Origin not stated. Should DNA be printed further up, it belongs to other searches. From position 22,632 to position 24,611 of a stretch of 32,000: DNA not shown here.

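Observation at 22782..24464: Orphan MshEN-type c-di-GMP receptor domain fused to a PilB/GspE ATPase core whose catalytic motifs are all degenerate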

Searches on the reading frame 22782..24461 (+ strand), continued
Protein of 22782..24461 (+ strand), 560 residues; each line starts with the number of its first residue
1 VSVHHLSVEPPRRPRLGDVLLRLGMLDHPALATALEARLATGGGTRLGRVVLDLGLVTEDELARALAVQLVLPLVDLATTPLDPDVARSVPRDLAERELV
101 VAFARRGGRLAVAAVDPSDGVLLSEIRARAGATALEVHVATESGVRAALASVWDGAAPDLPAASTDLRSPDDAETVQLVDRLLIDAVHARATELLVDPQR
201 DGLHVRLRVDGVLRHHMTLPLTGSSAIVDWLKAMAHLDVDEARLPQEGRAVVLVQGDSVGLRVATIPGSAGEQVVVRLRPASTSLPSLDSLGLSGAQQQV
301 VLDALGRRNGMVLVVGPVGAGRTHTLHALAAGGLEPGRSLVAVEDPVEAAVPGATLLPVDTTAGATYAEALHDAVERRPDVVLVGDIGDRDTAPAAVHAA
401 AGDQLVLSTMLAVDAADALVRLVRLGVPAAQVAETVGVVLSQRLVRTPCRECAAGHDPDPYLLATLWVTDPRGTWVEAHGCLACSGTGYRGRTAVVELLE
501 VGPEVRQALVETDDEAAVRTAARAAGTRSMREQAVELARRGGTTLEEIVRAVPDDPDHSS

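Call 9: find_homologous_proteins(query=window:22782-24461:+, max_evalue=1e-20)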
Query window:22782-24461:+ (560 aa): 183 proteins with E <= 1e-20 among 8000 candidates; the best 120 are listed.
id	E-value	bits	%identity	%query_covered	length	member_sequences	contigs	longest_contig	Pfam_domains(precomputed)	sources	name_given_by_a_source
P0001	0.0e+0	1099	94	100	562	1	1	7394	PF05157.21,PF00437.27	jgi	jgi:type IV pilus assembly protein PilB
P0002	0.0e+0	1010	92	96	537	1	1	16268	PF05157.21,PF00437.27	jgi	jgi:type IV pilus assembly protein PilB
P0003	9.0e-250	848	74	100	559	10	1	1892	PF05157.21,PF00437.27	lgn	-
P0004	8.0e-246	835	74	99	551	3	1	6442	PF05157.21,PF00437.27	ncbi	-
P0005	8.2e-230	782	70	100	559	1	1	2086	PF05157.21,PF00437.27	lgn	-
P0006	2.2e-229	781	70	98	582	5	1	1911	PF05157.21,PF00437.27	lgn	-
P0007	6.1e-225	766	70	97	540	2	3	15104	PF05157.21,PF00437.27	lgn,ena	-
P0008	6.3e-225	766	71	97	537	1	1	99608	PF05157.21,PF00437.27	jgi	jgi:type IV pilus assembly protein PilB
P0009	3.4e-197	675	92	63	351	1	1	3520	PF00437.27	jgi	jgi:type II secretory ATPase GspE/PulE/Tfp pilus assembly ATPase PilB-like protein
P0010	2.4e-184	632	58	100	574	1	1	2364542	PF05157.21,PF00437.27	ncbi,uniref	ncbi:GspE/PulE family protein [Longivirga aurantiaca]|uniref:GspE/PulE family protein n=1 Tax=Longiv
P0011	1.7e-182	626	57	100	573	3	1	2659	PF05157.21,PF00437.27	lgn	-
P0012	3.3e-180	619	57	98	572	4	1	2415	PF05157.21,PF00437.27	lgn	-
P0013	4.3e-178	612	58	99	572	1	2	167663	PF05157.21,PF00437.27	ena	-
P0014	4.5e-177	608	58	99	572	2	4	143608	PF05157.21,PF00437.27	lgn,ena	-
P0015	3.2e-174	599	57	98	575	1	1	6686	PF05157.21,PF00437.27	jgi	-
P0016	1.2e-128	449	46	97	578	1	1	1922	PF05157.21,PF00437.27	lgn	-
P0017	1.4e-105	373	42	96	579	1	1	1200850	PF05157.21,PF00437.27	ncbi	ncbi:MAG: ATPase, T2SS/T4P/T4SS family [Candidatus Nanopelagicales bacterium]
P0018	1.9e-103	366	41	96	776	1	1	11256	PF05157.21,PF00437.27,PF00072.31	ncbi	-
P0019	7.9e-102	360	41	97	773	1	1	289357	PF05157.21,PF00437.27,PF00072.31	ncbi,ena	-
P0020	1.6e-100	356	41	98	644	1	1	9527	PF05157.21,PF00437.27,PF12773.14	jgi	jgi:type IV pilus assembly protein PilB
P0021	1.5e-99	353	40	98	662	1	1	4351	PF05157.21,PF00437.27,PF12773.14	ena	-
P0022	4.9e-93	331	38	96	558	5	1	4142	PF05157.21,PF00437.27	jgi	jgi:type IV pilus assembly protein PilB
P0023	1.7e-92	329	37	96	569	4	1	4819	PF05157.21,PF00437.27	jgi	jgi:type IV pilus assembly protein PilB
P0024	3.7e-92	328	37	97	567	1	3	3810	PF05157.21,PF00437.27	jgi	jgi:type IV pilus assembly protein PilB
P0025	3.7e-91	325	39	90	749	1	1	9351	PF05157.21,PF00437.27,PF12773.14,PF00072.31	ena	-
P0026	4.5e-89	318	38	97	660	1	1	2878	PF05157.21,PF13240.12,PF00437.27,PF12773.14,PF13248.12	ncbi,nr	ncbi:MAG: Flp pilus assembly complex ATPase component TadA [Actinomycetota bacterium]|nr:Flp pilus a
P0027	9.9e-85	304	37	98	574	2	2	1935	PF05157.21,PF00437.27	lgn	-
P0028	1.9e-84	303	36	98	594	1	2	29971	PF05157.21,PF00437.27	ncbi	-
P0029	7.6e-84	301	39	96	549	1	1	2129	PF05157.21,PF00437.27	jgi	jgi:type IV pilus assembly protein PilB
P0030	4.4e-81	292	35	98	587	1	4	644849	PF05157.21,PF00437.27,PF13191.13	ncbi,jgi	jgi:MSHA biogenesis protein MshE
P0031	3.2e-80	289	33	96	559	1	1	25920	PF05157.21,PF00437.27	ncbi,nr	ncbi:MAG: ATPase, T2SS/T4P/T4SS family [Clostridia bacterium]|nr:ATPase, T2SS/T4P/T4SS family [Clost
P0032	5.3e-79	285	33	95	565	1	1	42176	PF05157.21,PF00437.27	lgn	-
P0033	2.3e-78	283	34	96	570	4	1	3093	PF05157.21,PF00437.27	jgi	-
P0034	5.5e-78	282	36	96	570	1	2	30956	PF05157.21,PF00437.27,PF13604.13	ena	-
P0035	1.0e-77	281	34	90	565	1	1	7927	PF05157.21,PF00437.27,PF25199.2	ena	-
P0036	1.8e-77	280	34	96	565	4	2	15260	PF05157.21,PF00437.27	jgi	-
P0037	2.5e-77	279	42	74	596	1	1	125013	PF05157.21,PF00437.27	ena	-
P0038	1.3e-76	277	32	96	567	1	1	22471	PF05157.21,PF00437.27,PF13401.13,PF13191.13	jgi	jgi:MSHA biogenesis protein MshE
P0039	1.8e-76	277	38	84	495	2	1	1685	PF05157.21,PF00437.27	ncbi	-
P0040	3.4e-76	276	36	96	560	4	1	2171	PF05157.21,PF00437.27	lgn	-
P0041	3.5e-76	276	34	96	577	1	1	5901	PF05157.21,PF00437.27,PF25199.2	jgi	jgi:MSHA biogenesis protein MshE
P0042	3.5e-75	272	31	96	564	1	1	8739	PF05157.21,PF00437.27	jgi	-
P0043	4.1e-75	272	33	95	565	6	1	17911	PF05157.21,PF00437.27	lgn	-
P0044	4.6e-75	272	33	96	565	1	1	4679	PF05157.21,PF00437.27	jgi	jgi:MSHA biogenesis protein MshE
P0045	5.6e-75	272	33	96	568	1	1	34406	PF05157.21,PF00437.27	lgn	-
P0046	8.1e-75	271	34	95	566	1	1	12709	PF05157.21,PF00437.27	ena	-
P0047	8.2e-75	271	34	96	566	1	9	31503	PF05157.21,PF00437.27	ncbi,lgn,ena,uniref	ncbi:GspE/PulE family protein [Gordonibacter urolithinfaciens]|uniref:GspE/PulE family protein n=1 T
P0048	9.7e-75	271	32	97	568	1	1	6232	PF05157.21,PF00437.27,PF12775.14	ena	-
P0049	1.1e-74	271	34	96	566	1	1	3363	PF05157.21,PF00437.27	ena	-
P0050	1.4e-74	270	34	96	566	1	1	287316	PF05157.21,PF00437.27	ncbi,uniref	ncbi:GspE/PulE family protein [Gordonibacter urolithinfaciens]|uniref:GspE/PulE family protein n=1 T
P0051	2.1e-74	270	34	96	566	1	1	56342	PF05157.21,PF00437.27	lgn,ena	-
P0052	3.5e-74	269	34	95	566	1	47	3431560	PF05157.21,PF00437.27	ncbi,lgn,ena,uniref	ncbi:GspE/PulE family protein [Gordonibacter urolithinfaciens]|uniref:GspE/PulE family protein n=1 T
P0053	4.6e-74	269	36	96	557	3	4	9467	PF05157.21,PF00437.27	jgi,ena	jgi:type IV pilus assembly protein PilB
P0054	5.1e-74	268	34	95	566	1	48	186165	PF05157.21,PF00437.27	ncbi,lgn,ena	-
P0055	5.7e-74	268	34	96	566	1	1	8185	PF05157.21,PF00437.27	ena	-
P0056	6.4e-74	268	34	95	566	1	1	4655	PF05157.21,PF00437.27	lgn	-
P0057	7.1e-74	268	34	96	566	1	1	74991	PF05157.21,PF00437.27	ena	-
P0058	1.3e-73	267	34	96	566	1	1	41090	PF05157.21,PF00437.27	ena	-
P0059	3.3e-73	266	34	96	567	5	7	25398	PF05157.21,PF00437.27,PF13401.13,PF25199.2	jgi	jgi:MSHA biogenesis protein MshE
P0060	5.0e-73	265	34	96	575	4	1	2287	PF05157.21,PF00437.27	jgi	jgi:type IV pilus assembly protein PilB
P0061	5.2e-73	265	34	96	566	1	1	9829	PF05157.21,PF00437.27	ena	-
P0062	5.6e-73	265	35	96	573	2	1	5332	PF05157.21,PF00437.27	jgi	-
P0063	1.5e-72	264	33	96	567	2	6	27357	PF05157.21,PF00437.27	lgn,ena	-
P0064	2.0e-72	263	31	92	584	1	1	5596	PF05157.21,PF00437.27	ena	-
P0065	3.9e-72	262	32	96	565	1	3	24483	PF05157.21,PF00437.27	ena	-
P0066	4.3e-72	262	30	96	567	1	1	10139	PF05157.21,PF00437.27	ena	-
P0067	5.7e-72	262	32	96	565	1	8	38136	PF05157.21,PF00437.27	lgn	-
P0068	6.5e-72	261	32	96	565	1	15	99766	PF05157.21,PF00437.27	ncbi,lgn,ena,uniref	ncbi:GspE/PulE family protein [Paraeggerthella hominis]|uniref:GspE/PulE family protein n=1 Tax=Para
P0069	6.9e-72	261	32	96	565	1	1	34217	PF05157.21,PF00437.27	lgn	-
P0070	7.2e-72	261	32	96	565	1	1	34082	PF05157.21,PF00437.27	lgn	-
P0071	8.2e-72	261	32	96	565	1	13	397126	PF05157.21,PF00437.27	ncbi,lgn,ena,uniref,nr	ncbi:Flp pilus assembly complex ATPase component TadA [Paraeggerthella hongkongensis]|uniref:GspE/Pu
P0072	8.6e-72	261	33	96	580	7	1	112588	PF05157.21,PF00437.27,PF13604.13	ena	-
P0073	1.5e-71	260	32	96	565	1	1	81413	PF05157.21,PF00437.27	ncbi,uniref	ncbi:GspE/PulE family protein [Paraeggerthella sp.]|uniref:GspE/PulE family protein n=1 Tax=Paraegge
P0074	1.7e-71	260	32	96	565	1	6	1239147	PF05157.21,PF00437.27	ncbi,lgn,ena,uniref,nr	ncbi:type II secretion system protein GspE [Paraeggerthella hongkongensis]|uniref:GspE/PulE family p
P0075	2.1e-71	260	32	96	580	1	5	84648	PF05157.21,PF00437.27,PF13604.13,PF13191.13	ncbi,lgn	-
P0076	2.2e-71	260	32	96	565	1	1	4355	PF05157.21,PF00437.27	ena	-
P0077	2.8e-71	259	34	97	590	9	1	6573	PF05157.21,PF00437.27,PF25199.2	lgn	-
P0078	3.4e-71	259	32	96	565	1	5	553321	PF05157.21,PF00437.27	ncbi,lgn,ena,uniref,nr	ncbi:GspE/PulE family protein [Paraeggerthella sp. Marseille-Q4926]|uniref:GspE/PulE family protein 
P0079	6.7e-71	258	32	95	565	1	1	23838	PF05157.21,PF00437.27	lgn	-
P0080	8.4e-71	258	32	96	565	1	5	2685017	PF05157.21,PF00437.27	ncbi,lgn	ncbi:MAG: Type II secretion system protein E [Paraeggerthella hongkongensis]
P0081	8.9e-71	258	35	88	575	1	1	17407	PF05157.21,PF00437.27,PF13401.13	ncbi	-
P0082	9.1e-71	258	32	96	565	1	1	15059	PF05157.21,PF00437.27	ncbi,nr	ncbi:MAG: ATPase, T2SS/T4P/T4SS family [Paraeggerthella sp.]|nr:ATPase, T2SS/T4P/T4SS family [Paraeg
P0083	9.6e-71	258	32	95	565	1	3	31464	PF05157.21,PF00437.27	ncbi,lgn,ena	-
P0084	1.9e-70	257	34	96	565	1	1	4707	PF05157.21,PF00437.27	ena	-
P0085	2.3e-70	256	32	89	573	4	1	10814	PF05157.21,PF00437.27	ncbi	ncbi:MAG: ATPase, T2SS/T4P/T4SS family [Verrucomicrobiota bacterium]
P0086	2.4e-70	256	30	96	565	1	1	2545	PF05157.21,PF00437.27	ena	-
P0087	3.6e-70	256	32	95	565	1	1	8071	PF05157.21,PF00437.27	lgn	-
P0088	9.0e-70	254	33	92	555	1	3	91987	PF05157.21,PF00437.27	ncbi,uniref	ncbi:GspE/PulE family protein [Microbacterium sp.]|uniref:GspE/PulE family protein n=1 Tax=Microbact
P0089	2.5e-69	253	30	96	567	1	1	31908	PF05157.21,PF00437.27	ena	-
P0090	5.2e-69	252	34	97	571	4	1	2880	PF05157.21,PF00437.27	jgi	jgi:type IV pilus assembly protein PilB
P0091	6.0e-69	252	39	69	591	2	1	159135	PF05157.21,PF00437.27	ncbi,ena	-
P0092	8.2e-69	251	34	97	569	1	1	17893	PF05157.21,PF00437.27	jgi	-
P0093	1.1e-68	251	33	93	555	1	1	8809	PF05157.21,PF00437.27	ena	-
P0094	3.0e-68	249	35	96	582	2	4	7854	PF05157.21,PF00437.27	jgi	jgi:type IV pilus assembly protein PilB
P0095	3.2e-68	249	33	96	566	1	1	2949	PF05157.21,PF00437.27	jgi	jgi:general secretion pathway protein E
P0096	3.7e-68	249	34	96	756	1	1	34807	PF05157.21,PF00437.27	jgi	jgi:type II secretory ATPase GspE/PulE/Tfp pilus assembly ATPase PilB-like protein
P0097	1.2e-67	247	32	98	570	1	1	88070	PF05157.21,PF00437.27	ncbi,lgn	-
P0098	1.5e-67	247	33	94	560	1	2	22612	PF05157.21,PF00437.27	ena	-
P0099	2.3e-67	246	36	97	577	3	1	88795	PF05157.21,PF00437.27,PF13191.13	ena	-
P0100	2.0e-66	243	33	91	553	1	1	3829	PF05157.21,PF00437.27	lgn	-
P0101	2.3e-66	243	34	91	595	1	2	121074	PF05157.21,PF00437.27,PF13401.13,PF25199.2,PF13191.13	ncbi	ncbi:MAG: GspE/PulE family protein [Alphaproteobacteria bacterium]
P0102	3.7e-66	243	32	90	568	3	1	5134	PF05157.21,PF00437.27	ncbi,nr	ncbi:MAG TPA: GspE/PulE family protein [Sideroxyarcus sp.]|nr:GspE/PulE family protein [Sideroxyarcu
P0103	5.8e-66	242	40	68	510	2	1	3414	PF05157.21,PF00437.27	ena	-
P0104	1.1e-65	241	34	97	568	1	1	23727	PF05157.21,PF00437.27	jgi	jgi:general secretion pathway protein E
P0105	4.8e-65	239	29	96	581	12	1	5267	PF05157.21,PF00437.27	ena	-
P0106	6.0e-65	239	34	97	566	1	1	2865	PF05157.21,PF00437.27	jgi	jgi:general secretion pathway protein E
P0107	6.2e-65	238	30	98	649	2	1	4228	PF05157.21,PF00437.27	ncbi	ncbi:MAG TPA: GspE/PulE family protein [Candidatus Deferrimicrobiaceae bacterium]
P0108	9.9e-65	238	34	95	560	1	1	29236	PF05157.21,PF00437.27,PF13191.13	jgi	jgi:type II secretory ATPase GspE/PulE/Tfp pilus assembly ATPase PilB-like protein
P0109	1.3e-63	234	34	89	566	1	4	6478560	PF05157.21,PF00437.27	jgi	-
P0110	2.6e-63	233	41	68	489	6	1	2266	PF05157.21,PF00437.27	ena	-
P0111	3.0e-63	233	36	88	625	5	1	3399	PF05157.21,PF00437.27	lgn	-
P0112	7.3e-63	232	31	96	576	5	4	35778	PF05157.21,PF00437.27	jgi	-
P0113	7.4e-63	232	36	89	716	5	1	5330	PF05157.21,PF00437.27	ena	-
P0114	1.0e-62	231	35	88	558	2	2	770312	PF05157.21,PF00437.27,PF13401.13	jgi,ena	-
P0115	1.2e-62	231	33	90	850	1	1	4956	PF05157.21,PF00437.27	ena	-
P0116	2.5e-62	230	31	85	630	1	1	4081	PF05157.21,PF00437.27,PF00072.31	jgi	jgi:type IV pilus assembly protein PilB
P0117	5.0e-62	229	33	83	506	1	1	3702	PF05157.21,PF00437.27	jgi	jgi:general secretion pathway protein E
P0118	7.5e-62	228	32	85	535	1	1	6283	PF05157.21,PF00437.27,PF13401.13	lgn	-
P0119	9.6e-62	228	30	95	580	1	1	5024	PF05157.21,PF00437.27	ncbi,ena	-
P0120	1.9e-61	227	33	92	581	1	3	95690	PF05157.21,PF00437.27,PF25199.2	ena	-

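Call 12: find_encoding_contigs(protein=P0010, flank=10000, max_places=2)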
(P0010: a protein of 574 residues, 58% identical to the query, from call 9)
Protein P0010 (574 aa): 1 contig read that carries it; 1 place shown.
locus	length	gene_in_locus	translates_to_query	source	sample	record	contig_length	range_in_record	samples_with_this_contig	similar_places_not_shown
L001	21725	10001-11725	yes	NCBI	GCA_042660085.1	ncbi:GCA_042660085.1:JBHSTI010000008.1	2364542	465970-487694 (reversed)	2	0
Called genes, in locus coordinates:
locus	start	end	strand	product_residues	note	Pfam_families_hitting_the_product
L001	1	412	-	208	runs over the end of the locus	PF01914:MarC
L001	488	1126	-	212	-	PF20544:DUF6758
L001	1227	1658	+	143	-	PF00293:NUDIX, PF14815:NUDIX_4 (weak)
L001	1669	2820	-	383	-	PF10094:DUF2332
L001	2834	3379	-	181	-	PF11181:YflT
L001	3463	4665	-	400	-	PF02771:Acyl-CoA_dh_N, PF02770:Acyl-CoA_dh_M, PF00441:Acyl-CoA_dh_1, PF08028:Acyl-CoA_dh_2, PF22924:ACOX_C_alpha1 (faint)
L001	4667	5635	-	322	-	PF03328:HpcH_HpaI, PF15617:C-C_Bond_Lyase, PF22484:DUF6986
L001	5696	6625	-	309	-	PF00892:EamA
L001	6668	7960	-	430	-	PF05977:MFS_3, PF07690:MFS_1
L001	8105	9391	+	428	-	PF05239:PRC (faint), PF26205:SH3_actinomycetes, PF03448:MgtE_N, PF00571:CBS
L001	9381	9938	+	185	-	PF06210:DUF1003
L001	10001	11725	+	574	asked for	PF05157:MshEN, PF00437:T2SSE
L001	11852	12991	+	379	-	PF01883:FeS_assembly_P, PF01656:CbiA, PF10609:ParA, PF13614:AAA_31 (weak)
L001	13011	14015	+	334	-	PF01636:APH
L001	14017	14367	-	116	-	PF04237:YjbR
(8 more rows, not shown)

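Call 13: find_encoding_contigs(protein=P0008, flank=10000, max_places=2)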
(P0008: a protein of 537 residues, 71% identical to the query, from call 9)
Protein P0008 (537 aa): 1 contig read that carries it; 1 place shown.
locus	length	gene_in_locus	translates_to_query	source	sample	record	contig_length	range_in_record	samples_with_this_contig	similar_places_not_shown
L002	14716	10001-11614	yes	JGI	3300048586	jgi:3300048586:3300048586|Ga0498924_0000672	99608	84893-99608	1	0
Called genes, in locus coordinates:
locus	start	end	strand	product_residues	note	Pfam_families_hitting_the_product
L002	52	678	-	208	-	PF20544:DUF6758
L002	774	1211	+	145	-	PF00293:NUDIX, PF14815:NUDIX_4 (weak)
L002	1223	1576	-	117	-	-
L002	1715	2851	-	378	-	PF10094:DUF2332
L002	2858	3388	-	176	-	PF11181:YflT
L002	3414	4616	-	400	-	PF02771:Acyl-CoA_dh_N, PF02770:Acyl-CoA_dh_M, PF00441:Acyl-CoA_dh_1, PF08028:Acyl-CoA_dh_2, PF22924:ACOX_C_alpha1 (weak)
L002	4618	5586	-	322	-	PF03328:HpcH_HpaI, PF15617:C-C_Bond_Lyase, PF22484:DUF6986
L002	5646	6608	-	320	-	PF00892:EamA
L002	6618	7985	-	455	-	PF05977:MFS_3, PF07690:MFS_1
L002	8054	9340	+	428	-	PF05239:PRC (faint), PF26205:SH3_actinomycetes, PF03448:MgtE_N, PF00571:CBS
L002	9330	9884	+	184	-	PF06210:DUF1003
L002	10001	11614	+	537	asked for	PF05157:MshEN (weak), PF00437:T2SSE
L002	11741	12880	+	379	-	PF01883:FeS_assembly_P, PF01656:CbiA, PF10609:ParA, PF13614:AAA_31 (weak)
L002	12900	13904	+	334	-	PF01636:APH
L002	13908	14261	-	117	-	PF04237:YjbR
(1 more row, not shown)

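Call 14: find_encoding_contigs(protein=P0017, flank=8000, max_places=1)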
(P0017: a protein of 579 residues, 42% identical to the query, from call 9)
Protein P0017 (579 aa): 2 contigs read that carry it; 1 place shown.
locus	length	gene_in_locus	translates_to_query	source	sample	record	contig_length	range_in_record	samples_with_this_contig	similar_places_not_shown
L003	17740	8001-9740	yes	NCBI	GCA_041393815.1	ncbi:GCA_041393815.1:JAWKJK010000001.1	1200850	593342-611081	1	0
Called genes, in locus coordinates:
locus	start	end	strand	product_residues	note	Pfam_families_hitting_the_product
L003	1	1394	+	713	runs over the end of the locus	-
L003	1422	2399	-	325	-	PF03328:HpcH_HpaI, PF15617:C-C_Bond_Lyase, PF22484:DUF6986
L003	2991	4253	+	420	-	PF07690:MFS_1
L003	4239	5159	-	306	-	PF00892:EamA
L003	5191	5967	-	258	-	-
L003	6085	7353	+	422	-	PF05239:PRC (faint), PF26205:SH3_actinomycetes, PF03448:MgtE_N, PF14841:FliG_M (faint), PF00571:CBS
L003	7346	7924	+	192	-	PF06210:DUF1003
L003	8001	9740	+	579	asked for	PF05157:MshEN, PF00437:T2SSE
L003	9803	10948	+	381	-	PF01883:FeS_assembly_P, PF01656:CbiA, PF10609:ParA, PF13614:AAA_31 (weak)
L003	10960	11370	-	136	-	PF02416:TatA_B_E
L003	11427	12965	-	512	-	PF00089:Trypsin, PF13365:Trypsin_2, PF00595:PDZ, PF13180:PDZ_2, PF17820:PDZ_6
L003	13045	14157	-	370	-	-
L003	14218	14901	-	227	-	PF13490:zf-HC2 (weak)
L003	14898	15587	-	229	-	PF04542:Sigma70_r2, PF07638:Sigma70_ECF (weak), PF08281:Sigma70_r4_2, PF04545:Sigma70_r4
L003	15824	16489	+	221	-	PF01596:Methyltransf_3, PF13847:Methyltransf_31 (weak), PF13578:Methyltransf_24, PF13649:Methyltransf_25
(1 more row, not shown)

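Call 15: find_encoding_contigs(protein=P0019, flank=8000, max_places=1)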
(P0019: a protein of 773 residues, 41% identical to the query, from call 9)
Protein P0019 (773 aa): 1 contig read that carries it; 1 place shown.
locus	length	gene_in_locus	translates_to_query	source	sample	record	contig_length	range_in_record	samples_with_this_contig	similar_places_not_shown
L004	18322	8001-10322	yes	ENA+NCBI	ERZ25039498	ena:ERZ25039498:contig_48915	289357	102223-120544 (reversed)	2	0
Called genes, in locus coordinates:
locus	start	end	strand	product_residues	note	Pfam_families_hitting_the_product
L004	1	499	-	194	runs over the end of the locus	PF05076:SUFU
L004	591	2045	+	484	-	PF15902:Sortilin-Vps10 (faint)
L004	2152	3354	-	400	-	PF02771:Acyl-CoA_dh_N, PF02770:Acyl-CoA_dh_M, PF00441:Acyl-CoA_dh_1, PF08028:Acyl-CoA_dh_2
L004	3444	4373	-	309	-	PF00892:EamA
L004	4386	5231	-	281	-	PF02567:PhzC-PhzF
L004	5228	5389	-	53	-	PF13561:adh_short_C2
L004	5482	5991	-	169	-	PF00106:adh_short, PF08659:KR, PF13561:adh_short_C2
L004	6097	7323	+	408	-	PF05239:PRC (weak), PF26205:SH3_actinomycetes, PF03448:MgtE_N, PF00571:CBS (weak)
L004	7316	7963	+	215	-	PF06210:DUF1003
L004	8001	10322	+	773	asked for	PF05157:MshEN, PF00437:T2SSE, PF00072:Response_reg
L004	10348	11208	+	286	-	PF20434:BD-FAE, PF00561:Abhydrolase_1 (faint), PF07859:Abhydrolase_3, PF12697:Abhydrolase_6, PF00326:Peptidase_S9 (faint)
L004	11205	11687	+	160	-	PF06803:DUF1232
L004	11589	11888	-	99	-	PF05437:AzlD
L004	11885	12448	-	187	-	PF03591:AzlC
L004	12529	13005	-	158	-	PF01047:MarR, PF12802:MarR_2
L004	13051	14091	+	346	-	PF03328:HpcH_HpaI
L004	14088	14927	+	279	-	PF03328:HpcH_HpaI, PF15617:C-C_Bond_Lyase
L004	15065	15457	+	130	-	PF20680:DUF6817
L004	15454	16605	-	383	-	PF00487:FA_desaturase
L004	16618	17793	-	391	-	PF00970:FAD_binding_6, PF00175:NAD_binding_1, PF00111:Fer2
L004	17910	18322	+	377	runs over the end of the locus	PF01883:FeS_assembly_P, PF01656:CbiA, PF09140:MipZ (weak), PF10609:ParA, PF13614:AAA_31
